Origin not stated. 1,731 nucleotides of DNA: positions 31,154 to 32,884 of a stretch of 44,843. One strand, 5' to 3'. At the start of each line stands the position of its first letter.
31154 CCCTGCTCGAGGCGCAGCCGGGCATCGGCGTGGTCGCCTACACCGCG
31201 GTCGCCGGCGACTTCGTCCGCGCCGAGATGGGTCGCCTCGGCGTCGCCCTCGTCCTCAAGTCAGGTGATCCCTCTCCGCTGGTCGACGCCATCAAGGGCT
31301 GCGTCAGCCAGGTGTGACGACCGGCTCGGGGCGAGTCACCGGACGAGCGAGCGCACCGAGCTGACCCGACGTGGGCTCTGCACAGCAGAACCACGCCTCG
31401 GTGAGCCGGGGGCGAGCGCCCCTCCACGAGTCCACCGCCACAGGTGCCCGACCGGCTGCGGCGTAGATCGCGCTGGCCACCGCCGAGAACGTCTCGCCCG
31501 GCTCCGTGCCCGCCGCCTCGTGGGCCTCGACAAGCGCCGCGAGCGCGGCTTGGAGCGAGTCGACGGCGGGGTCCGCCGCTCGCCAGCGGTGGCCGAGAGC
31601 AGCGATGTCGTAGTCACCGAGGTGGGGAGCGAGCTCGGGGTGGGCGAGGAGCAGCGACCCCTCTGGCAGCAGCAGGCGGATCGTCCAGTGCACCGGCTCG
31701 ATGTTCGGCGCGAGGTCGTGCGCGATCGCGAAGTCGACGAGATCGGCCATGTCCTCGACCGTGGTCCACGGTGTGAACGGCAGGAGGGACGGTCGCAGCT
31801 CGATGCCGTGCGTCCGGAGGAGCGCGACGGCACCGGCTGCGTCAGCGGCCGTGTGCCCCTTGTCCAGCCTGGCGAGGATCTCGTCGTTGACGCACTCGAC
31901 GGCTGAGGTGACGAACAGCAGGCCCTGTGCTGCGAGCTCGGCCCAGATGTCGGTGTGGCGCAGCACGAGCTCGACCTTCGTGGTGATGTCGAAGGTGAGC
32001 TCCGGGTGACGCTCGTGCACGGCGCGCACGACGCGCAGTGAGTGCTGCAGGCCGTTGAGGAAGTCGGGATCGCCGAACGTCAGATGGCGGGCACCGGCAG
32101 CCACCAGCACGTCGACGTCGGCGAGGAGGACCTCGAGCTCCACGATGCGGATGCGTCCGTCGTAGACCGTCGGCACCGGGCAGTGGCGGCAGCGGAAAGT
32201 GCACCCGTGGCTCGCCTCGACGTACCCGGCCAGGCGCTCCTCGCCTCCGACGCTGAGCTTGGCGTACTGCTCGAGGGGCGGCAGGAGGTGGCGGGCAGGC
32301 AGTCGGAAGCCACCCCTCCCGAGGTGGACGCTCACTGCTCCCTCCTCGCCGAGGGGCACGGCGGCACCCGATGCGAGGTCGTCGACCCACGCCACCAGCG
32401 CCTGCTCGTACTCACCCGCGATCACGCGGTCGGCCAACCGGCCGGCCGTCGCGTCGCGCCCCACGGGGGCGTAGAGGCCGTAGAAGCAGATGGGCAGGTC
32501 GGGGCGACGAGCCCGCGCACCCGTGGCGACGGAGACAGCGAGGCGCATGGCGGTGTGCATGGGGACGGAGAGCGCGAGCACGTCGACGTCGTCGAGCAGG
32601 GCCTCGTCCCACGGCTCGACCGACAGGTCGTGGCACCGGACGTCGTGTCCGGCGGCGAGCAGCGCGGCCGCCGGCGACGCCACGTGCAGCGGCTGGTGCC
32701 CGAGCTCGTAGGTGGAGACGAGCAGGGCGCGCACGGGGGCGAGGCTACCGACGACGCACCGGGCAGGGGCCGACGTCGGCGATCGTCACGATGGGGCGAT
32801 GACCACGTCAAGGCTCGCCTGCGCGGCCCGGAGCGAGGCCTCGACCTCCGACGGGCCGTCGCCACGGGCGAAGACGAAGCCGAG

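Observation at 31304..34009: Uncharacterised two-gene cassette: L-amino-acid-ligase-like ATP-grasp enzyme plus B12-binding radical SAM enzyme with a CCAEP tail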

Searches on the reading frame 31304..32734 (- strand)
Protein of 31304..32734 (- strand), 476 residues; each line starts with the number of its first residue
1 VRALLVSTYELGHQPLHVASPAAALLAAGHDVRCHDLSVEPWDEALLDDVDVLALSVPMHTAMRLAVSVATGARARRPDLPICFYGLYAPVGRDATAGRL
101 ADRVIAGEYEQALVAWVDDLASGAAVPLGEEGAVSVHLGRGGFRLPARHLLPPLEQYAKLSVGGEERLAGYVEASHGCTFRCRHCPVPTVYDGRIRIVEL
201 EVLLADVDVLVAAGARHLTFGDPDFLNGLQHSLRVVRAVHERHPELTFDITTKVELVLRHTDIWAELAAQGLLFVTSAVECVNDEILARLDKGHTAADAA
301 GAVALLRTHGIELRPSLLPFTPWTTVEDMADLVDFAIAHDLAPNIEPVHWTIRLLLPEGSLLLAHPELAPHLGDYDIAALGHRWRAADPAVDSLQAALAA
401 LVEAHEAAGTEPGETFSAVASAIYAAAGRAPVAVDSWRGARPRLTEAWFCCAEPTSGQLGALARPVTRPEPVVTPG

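Call 3: search_protein_families(library=pfam, proteins=[window:31304-32734:-], max_evalue=0.01)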
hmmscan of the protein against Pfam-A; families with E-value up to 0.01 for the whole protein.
window:31304-32734:- (476 aa): 2 families
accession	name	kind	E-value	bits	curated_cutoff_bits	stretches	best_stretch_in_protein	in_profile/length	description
PF04055.27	Radical_SAM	-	2.2e-14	54.4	29.5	1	174-333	3-163/166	Radical SAM superfamily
PF02310.24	B12-binding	-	1.7e-07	31.5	32.1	1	5-115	4-119/121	B12 binding domain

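Call 4: search_protein_families(library=ncbifam, proteins=[window:31304-32734:-], max_evalue=0.01)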
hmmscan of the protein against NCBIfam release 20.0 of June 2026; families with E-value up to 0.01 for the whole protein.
window:31304-32734:- (476 aa): 18 families
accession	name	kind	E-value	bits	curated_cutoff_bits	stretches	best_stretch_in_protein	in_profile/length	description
NF040546.1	rSAM_CUAEP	equivalog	5.5e-166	552.9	500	1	4-460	2-467/468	CUAEP/CCAEP-tail radical SAM (seleno)protein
NF040542.1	rSAM_RCCLKC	equivalog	2.8e-83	280.4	450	1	4-400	2-409/423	arsinothricin biosynthesis radical SAM protein ArsL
TIGR04367.1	HpnR_B12_rSAM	equivalog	2.1e-11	43.1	650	1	10-314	17-328/490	hopanoid C-3 methylase HpnR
TIGR04013.1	B12_SAM_MJ_1487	hypoth_equivalog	8.2e-10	38.1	251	1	77-223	71-205/382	TIGR04013 family B12-binding domain/radical SAM domain-containing protein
TIGR04072.2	rSAM_ladder_B12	equivalog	2.1e-09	36.5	360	1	101-306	121-316/443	lipid biosynthesis B12-binding/radical SAM protein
TIGR04014.1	B12_SAM_MJ_0865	equivalog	1.2e-08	34.2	360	1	170-219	161-210/434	methyl-coenzyme M reductase glutamine C-methyltransferase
TIGR04295.1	B12_rSAM_oligo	hypoth_equivalog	5.6e-08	31.9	400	1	170-293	201-315/422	TIGR04295 family B12-binding domain-containing radical SAM protein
TIGR04479.1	bcpD_PhpK_rSAM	subfamily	6.5e-05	21.5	600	1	172-335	244-405/504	PhpK family radical SAM P-methyltransferase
NF033070.1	rSAM_AprD4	equivalog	0.00013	21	500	1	170-340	197-367/456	AprD4 family radical SAM diol-dehydratase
NF033668.1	rSAM_PA0069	hypoth_equivalog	0.00019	20.6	360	1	248-336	152-241/348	PA0069 family radical SAM protein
TIGR02026.1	BchE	equivalog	0.00049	19.1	481.35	1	172-311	197-337/497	magnesium-protoporphyrin IX monomethyl ester anaerobic oxidative cyclase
TIGR00089.1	TIGR00089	subfamily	0.00051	19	251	1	165-219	136-189/429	MiaB/RimO family radical SAM methylthiotransferase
TIGR01212.1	TIGR01212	equivalog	0.00081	18.6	180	1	250-331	114-197/302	tRNA modification radical SAM protein MnmL/YtqA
TIGR04428.1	B12_rSAM_trp_MT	equivalog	0.0013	17.2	500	1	172-243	219-290/558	tryptophan 2-C-methyltransferase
NF050148.1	rSAM_ApyD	equivalog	0.0018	16.7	750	1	65-242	89-273/645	RiPP biosynthesis radical SAM protein ApyD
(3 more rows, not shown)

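Call 15: find_homologous_proteins(query=window:31304-32734:-, max_evalue=1e-10)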
Query window:31304-32734:- (476 aa): 7979 proteins with E <= 1e-10 among 8000 candidates; the best 120 are listed.
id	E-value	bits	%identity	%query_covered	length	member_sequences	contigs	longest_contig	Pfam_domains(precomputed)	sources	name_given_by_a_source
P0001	0.0e+0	1060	100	100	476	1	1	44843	PF04055.28,PF02310.25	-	-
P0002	1.3e-261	887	85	98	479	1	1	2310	PF04055.28,PF02310.25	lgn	-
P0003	9.7e-250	848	82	98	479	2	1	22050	PF04055.28,PF02310.25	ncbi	ncbi:MAG: CUAEP/CCAEP-tail radical SAM protein [Acidimicrobiales bacterium]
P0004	1.6e-246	837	80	100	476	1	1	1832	PF04055.28,PF02310.25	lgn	-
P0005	4.2e-243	826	80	98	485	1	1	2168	PF04055.28,PF02310.25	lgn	-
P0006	2.8e-242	823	80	97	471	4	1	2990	PF04055.28,PF02310.25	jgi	-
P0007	4.3e-242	823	79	98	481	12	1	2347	PF04055.28,PF02310.25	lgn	-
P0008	4.4e-241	819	79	98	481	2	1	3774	PF04055.28,PF02310.25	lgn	-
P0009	1.2e-240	818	78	100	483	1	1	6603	PF04055.28,PF02310.25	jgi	jgi:radical SAM superfamily enzyme YgiQ (UPF0313 family)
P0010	1.7e-240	817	81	97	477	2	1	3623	PF04055.28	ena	-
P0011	5.2e-240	816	80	97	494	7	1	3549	PF04055.28,PF02310.25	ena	-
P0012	8.0e-240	815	79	97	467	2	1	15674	PF04055.28,PF02310.25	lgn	-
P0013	5.2e-239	812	80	97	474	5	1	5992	PF04055.28,PF02310.25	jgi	jgi:radical SAM superfamily enzyme YgiQ (UPF0313 family)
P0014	7.3e-239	812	78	98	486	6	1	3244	PF04055.28,PF02310.25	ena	-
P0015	3.4e-237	806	80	98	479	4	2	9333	PF04055.28,PF02310.25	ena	-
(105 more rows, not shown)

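Call 18: find_related_loci(query=A1, collection=genome_contigs, flank=8000)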
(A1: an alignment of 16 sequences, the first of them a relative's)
Query A1 (476 aa) in genome_contigs; peptide patterns used: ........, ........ (x = any residue, [..] = any of these).
600 stretches matched a pattern (row limit reached: there are more); 582 encode a relative of the query (tblastn E <= 1e-3); the best 80 are kept; 80 distinct loci.
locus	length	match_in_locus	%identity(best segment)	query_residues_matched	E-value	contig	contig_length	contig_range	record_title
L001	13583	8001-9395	82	1-465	0e+0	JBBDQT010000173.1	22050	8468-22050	MAG: Acidimicrobiales bacterium isolate LejiaC_72_65 Lejia_C_5474_length_22050_cov_40, whole genome shotgun sequence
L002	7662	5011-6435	80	1-465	0e+0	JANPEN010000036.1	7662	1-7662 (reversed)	MAG: Acidimicrobiia bacterium isolate VAR_78_metabat_23 VAR_78_k141_2169770, whole genome shotgun sequence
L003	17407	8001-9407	64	1-459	0e+0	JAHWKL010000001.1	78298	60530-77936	MAG: Actinomycetota bacterium isolate 0813_bin15 NODE_1_length_78298_cov_21.621253, whole genome shotgun sequence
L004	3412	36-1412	61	1-462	0e+0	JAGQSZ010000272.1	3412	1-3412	MAG: Microthrixaceae bacterium isolate HKST-UBA20 NODE_275_length_3412_cov_3.322939, whole genome shotgun sequence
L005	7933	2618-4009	65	1-463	0e+0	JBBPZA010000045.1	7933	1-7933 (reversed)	MAG: Solirubrobacterales bacterium isolate bin.237 bin.237_S1Ck141_140133_length_7933_cov_64.5501, whole genome shotgun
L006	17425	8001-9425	61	1-464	0e+0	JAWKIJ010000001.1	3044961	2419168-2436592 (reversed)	MAG: Microthrixaceae bacterium isolate BC1.12 BC1.12.fa-1, whole genome shotgun sequence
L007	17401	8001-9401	61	4-464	2e-180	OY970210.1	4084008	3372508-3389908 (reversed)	MAG: uncultured Solirubrobacterales bacterium isolate MFD09286.bin.c.2 genome assembly, chromosome: 1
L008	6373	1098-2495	61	1-462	2e-180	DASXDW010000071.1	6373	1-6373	MAG TPA_asm: Solirubrobacteraceae bacterium isolate SMAG_U5096 k141_290368, whole genome shotgun sequence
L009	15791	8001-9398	61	1-462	2e-177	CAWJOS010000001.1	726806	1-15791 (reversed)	MAG: uncultured Solirubrobacteraceae bacterium isolate MFD04428.bin.2.43 genome assembly, contig: contig_12758, whole ge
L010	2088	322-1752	61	1-469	0e+0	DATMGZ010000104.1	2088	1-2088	MAG TPA_asm: Solirubrobacteraceae bacterium isolate SMAG_U13502 k141_6052, whole genome shotgun sequence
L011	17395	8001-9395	61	1-462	4e-176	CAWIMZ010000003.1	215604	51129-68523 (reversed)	MAG: uncultured Solirubrobacterales bacterium isolate MFD05377.bin.2.37 genome assembly, contig: contig_114461, whole ge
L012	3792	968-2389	60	4-469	0e+0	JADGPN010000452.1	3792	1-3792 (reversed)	MAG: Solirubrobacteraceae bacterium isolate Chersky.24_35 contig-100_13641, whole genome shotgun sequence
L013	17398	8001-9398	60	1-462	2e-175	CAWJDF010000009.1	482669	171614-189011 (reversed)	MAG: uncultured Solirubrobacterales bacterium isolate MFD04944.bin.2.30 genome assembly, contig: contig_23849, whole gen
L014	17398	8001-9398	60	1-462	3e-175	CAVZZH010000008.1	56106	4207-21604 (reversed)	MAG: uncultured Solirubrobacterales bacterium isolate MFD06085.bin.2.69 genome assembly, contig: contig_16420, whole gen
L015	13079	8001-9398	62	1-462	3e-175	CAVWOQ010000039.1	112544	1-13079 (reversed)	MAG: uncultured Solirubrobacterales bacterium isolate MFD00731.bin.1.228 genome assembly, contig: contig_9588, whole gen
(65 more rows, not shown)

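Call 23: search_protein_representatives(protein=window:31304-32734:-)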
Query: 476 residues. Proteins with E-value up to 0.001 (for the whole library): 4189; up to 1e-10: 1410; up to 1e-30: 389. The best 150 are listed.
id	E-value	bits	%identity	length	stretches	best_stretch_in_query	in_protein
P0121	3.6e-149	514.4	59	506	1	2-463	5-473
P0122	7.4e-138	477.1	56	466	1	1-461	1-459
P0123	2.2e-131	455.8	64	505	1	21-364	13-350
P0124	1.8e-121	423.1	49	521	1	1-463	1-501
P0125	2.5e-121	422.6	50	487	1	1-463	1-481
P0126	3.5e-118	412.3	47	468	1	1-463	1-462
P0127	2.8e-116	405.9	48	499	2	167-460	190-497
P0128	4.0e-116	405.4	49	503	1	1-463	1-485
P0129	8.5e-116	404.4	50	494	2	124-462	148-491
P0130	2.3e-115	402.9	65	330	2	238-431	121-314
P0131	4.4e-115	402.0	80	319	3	125-302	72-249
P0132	1.2e-113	397.3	52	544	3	131-410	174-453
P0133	1.9e-113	396.6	48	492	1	1-463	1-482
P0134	3.5e-113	395.7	46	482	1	4-450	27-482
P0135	2.0e-112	393.2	47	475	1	11-465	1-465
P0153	3.3e-99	349.7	46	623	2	137-450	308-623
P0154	3.9e-99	349.4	43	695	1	1-461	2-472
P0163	1.6e-92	327.6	38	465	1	1-460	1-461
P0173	2.0e-87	310.8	36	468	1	2-450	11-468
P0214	5.5e-70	253.3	34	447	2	144-461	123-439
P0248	2.0e-60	221.8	33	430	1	3-397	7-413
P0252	6.7e-60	220.0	57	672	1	3-218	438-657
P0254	1.5e-59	218.9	38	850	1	4-456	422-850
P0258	5.6e-58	213.7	33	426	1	1-408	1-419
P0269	5.9e-56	207.0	36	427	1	3-399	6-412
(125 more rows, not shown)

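Call 25: search_solved_structures(query=window:31304-32734:-, max_evalue=0.01, show_alignments=1)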
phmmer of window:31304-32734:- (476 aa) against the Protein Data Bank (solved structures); distinct sequences matched with E-value up to 0.01: 1.
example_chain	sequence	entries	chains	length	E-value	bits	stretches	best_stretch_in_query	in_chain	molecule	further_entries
9ccb_A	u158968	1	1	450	4.4e-05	26.1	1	164-333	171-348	Radical SAM core domain-containing protein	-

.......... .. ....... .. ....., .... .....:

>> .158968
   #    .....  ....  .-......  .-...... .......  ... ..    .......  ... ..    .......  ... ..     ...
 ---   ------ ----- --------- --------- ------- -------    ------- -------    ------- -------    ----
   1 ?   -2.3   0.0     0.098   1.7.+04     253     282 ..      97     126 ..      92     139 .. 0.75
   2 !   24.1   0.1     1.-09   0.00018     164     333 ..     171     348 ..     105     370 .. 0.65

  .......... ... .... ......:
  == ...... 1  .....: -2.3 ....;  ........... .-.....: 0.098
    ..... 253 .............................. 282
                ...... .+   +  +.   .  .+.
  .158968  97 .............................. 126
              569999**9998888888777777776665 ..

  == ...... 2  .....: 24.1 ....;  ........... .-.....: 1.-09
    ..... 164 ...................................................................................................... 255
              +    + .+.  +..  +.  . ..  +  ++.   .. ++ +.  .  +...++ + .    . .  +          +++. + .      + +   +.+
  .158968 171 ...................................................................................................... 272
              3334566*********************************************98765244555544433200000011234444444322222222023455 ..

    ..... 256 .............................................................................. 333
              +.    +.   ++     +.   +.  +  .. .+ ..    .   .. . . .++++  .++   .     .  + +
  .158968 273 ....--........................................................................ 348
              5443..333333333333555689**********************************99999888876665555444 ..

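Call 44: find_related_loci(query=A4, collection=metagenome_contigs, flank=6000)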
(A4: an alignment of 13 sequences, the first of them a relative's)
Query A4 (465 aa) in metagenome_contigs; peptide patterns used: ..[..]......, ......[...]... (x = any residue, [..] = any of these).
600 stretches matched a pattern (row limit reached: there are more); 592 encode a relative of the query (tblastn E <= 1e-3); the best 80 are kept; 80 distinct loci.
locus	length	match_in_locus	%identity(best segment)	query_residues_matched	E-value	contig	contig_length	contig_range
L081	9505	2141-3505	39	1-462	4e-112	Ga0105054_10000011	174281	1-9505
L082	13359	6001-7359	39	1-460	4e-111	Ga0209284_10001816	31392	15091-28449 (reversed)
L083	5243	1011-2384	38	1-462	1e-109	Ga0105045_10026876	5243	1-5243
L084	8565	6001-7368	38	1-462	9e-107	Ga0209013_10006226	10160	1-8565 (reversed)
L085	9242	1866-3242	38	1-460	4e-106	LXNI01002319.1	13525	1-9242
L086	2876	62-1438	39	1-462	3e-109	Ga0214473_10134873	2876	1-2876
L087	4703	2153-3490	39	1-460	6e-106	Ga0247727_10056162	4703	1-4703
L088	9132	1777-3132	38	1-462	5e-103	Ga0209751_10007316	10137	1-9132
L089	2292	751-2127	39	1-462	8e-106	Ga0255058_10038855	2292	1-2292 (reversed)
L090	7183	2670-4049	39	1-464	3e-101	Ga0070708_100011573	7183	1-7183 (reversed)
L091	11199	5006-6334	38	1-460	6e-101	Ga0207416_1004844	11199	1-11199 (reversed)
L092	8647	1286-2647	37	4-465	1e-98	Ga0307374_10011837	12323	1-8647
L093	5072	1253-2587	36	1-462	4e-99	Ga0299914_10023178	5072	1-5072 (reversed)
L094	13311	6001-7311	36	1-460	7e-99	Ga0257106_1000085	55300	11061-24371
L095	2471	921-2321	36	1-464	3e-102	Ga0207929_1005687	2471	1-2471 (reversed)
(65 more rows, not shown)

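Call 64: predict_structure(alignment_id=A5)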
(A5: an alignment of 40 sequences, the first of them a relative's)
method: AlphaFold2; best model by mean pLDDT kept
length: 476 residues; sequences in the alignment: 40
mean_pLDDT: 89.2   pTM: 0.89
mean pLDDT of the five models: 89.2, 88.7, 87.4, 87.0, 86.3
residues with pLDDT >= 90: 323; 70-90: 114; 50-70: 26; < 50: 13
segments of 3 or more residues with pLDDT < 50: 464-476
pLDDT, mean of each block of 10 residues (from residue 1): 92 89 97 94 93 93 89 95 92 84 90 94 75 72 91 95 92 89 80 85 98 98 90 98 98 96 98 95 96 96 98 94 97 96 91 87 93 88 92 94 92 93 97 77 83 61 43 40
secondary structure, 60 per line:
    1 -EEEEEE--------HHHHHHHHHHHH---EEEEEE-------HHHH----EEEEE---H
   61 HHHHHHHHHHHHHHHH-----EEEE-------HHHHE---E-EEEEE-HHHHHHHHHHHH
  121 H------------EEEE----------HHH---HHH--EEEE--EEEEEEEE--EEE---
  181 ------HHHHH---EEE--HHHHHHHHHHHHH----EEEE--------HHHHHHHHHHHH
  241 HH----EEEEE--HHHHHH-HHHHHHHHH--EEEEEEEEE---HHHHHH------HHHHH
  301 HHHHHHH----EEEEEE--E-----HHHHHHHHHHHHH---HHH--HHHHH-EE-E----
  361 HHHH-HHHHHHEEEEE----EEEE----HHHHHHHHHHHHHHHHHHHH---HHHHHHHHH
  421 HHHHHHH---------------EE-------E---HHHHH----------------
elements in order: E2-7 H16-27 E31-36 H44-47 E52-56 H60-76 E82-85 H93-96 E103-107 H109-121 E134-137 E159-162 E165-172 E175-177 H187-191 E195-197 H200-212 E217-220 H229-242 E247-251 H254-259 H261-269 E272-280 H284-289 H296-307 E312-317 H326-338 H347-351 H361-364 H366-371 E372-376 E381-384 H389-408 H412-427 H456-460

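Call 67: fold_search(model_id=the predicted structure, library=pdb)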
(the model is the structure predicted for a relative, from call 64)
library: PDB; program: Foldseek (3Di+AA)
matches with E <= 10: 1804; with E <= 0.001: 60
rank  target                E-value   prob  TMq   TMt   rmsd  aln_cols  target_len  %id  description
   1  6fd2_A                3.8e-17  1.00  0.66  0.68   5.6       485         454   18  Radical SAM 1,2-diol dehydratase AprD4 in complex with its substrate paromamine (released 2018-01-17)
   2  6fd2_B                1.0e-16  1.00  0.65  0.68   5.6       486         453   18  Radical SAM 1,2-diol dehydratase AprD4 in complex with its substrate paromamine (released 2018-01-17)
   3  5ul2                  1.8e-16  1.00  0.63  0.43   5.5       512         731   15  Structure of Apo, SeMet-labeled Cobalamin-dependent S-adenosylmethionine radical enzyme OxsB (released 2017-04-19)
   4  5ul3                  4.4e-16  1.00  0.64  0.44   5.1       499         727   15  Structure of Cobalamin-dependent S-adenosylmethionine radical enzyme OxsB with aqua-cobalamin bound (released 2017-04-19)
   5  6wte_A                7.7e-16  1.00  0.58  0.49   8.8       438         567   18  Structure of radical S-adenosylmethionine methyltransferase, TsrM, from Kitasatospora setae with cobalamin and [4Fe-4S (released 2020-12-23)
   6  5ul4                  9.5e-16  1.00  0.63  0.43   6.4       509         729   14  Structure of Cobalamin-dependent S-adenosylmethionine radical enzyme OxsB with aqua-cobalamin and S-adenosylmethionine b (released 2017-04-19)
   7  6wtf_A                1.7e-15  1.00  0.58  0.52   6.9       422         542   18  Structure of radical S-adenosylmethionine methyltransferase, TsrM, from Kitasatospora setae with tryptophan substrate  (released 2020-12-23)
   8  6wte_B                5.2e-15  1.00  0.58  0.53   7.4       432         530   18  Structure of radical S-adenosylmethionine methyltransferase, TsrM, from Kitasatospora setae with cobalamin and [4Fe-4S (released 2020-12-23)
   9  6wtf_B                6.5e-15  1.00  0.62  0.55   7.3       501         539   17  Structure of radical S-adenosylmethionine methyltransferase, TsrM, from Kitasatospora setae with tryptophan substrate  (released 2020-12-23)
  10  9ccb                  6.1e-14  1.00  0.57  0.65   9.0       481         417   18  X-ray crystal structure of methyl-coenzyme M reductase glutamine methylase (MgmA) from Methanothermobacter marburgensis  (released 2025-01-01)
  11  9n1b                  2.8e-12  1.00  0.58  0.46   5.1       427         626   17  Crystal structure of CysS from Corallococcus sp. CA054B with 5'-deoxyadenosine, methionine, and pantetheinylated 3-metho (released 2026-01-28)
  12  7mjw_A                3.1e-12  1.00  0.53  0.56   4.1       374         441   16  Methylated MiaB in the complex with 5'-deoxyadenosine, methionine and RNA (released 2021-09-15)
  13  7mjy_A                8.3e-12  1.00  0.54  0.57   4.2       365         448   17  MiaB in the complex with s-adenosyl-L-homocysteine and RNA (released 2021-09-15)
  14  9a6d_A                8.3e-12  1.00  0.54  0.57   4.2       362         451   16  Integrative model of MTAB-YVFG by crosslinking MS and deep learning (released 2024-09-18)
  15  7kdx_A                9.8e-12  1.00  0.59  0.44   7.4       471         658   16  Crystal structure of Streptomyces tokunonesis TokK with hydroxycobalamin, 5'-deoxyadenosine, and methionine (released 2022-01-12)
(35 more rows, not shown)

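Call 81: search_protein_families(library=pfam, proteins=[P0254, P0154, P0252, P0153], max_evalue=0.001)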
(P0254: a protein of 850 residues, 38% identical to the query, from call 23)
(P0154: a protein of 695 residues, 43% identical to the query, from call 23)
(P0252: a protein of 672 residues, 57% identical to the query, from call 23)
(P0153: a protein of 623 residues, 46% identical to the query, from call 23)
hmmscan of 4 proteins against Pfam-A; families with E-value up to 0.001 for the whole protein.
P0254 (850 aa): 3 families
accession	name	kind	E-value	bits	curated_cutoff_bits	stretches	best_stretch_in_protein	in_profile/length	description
PF13535.11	ATP-grasp_4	-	9.8e-18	64.7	27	1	156-297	4-158/160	ATP-grasp domain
PF04055.27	Radical_SAM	-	3.2e-16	60.4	29.5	1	577-740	2-166/166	Radical SAM superfamily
PF18603.7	LAL_C2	-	1.3e-14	54.6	29.4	1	336-404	2-70/78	L-amino acid ligase C-terminal domain 2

P0154 (695 aa): 3 families
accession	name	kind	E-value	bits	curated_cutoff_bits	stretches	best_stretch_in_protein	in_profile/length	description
PF03243.20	MerB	-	1.2e-14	54.7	27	1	562-663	1-106/126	Alkylmercury lyase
PF04055.27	Radical_SAM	-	5.6e-14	53.1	29.5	1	181-319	3-142/166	Radical SAM superfamily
PF02310.24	B12-binding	-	1.1e-06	28.9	32.1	1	9-117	7-120/121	B12 binding domain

P0252 (672 aa): 1 family
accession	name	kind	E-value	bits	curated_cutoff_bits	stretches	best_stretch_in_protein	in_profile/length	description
PF02310.24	B12-binding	-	3.9e-06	27.1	32.1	1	439-546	3-115/121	B12 binding domain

P0153 (623 aa): 1 family
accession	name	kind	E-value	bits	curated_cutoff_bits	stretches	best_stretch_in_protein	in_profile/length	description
PF04055.27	Radical_SAM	-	5.3e-12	46.7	29.5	1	346-483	4-142/166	Radical SAM superfamily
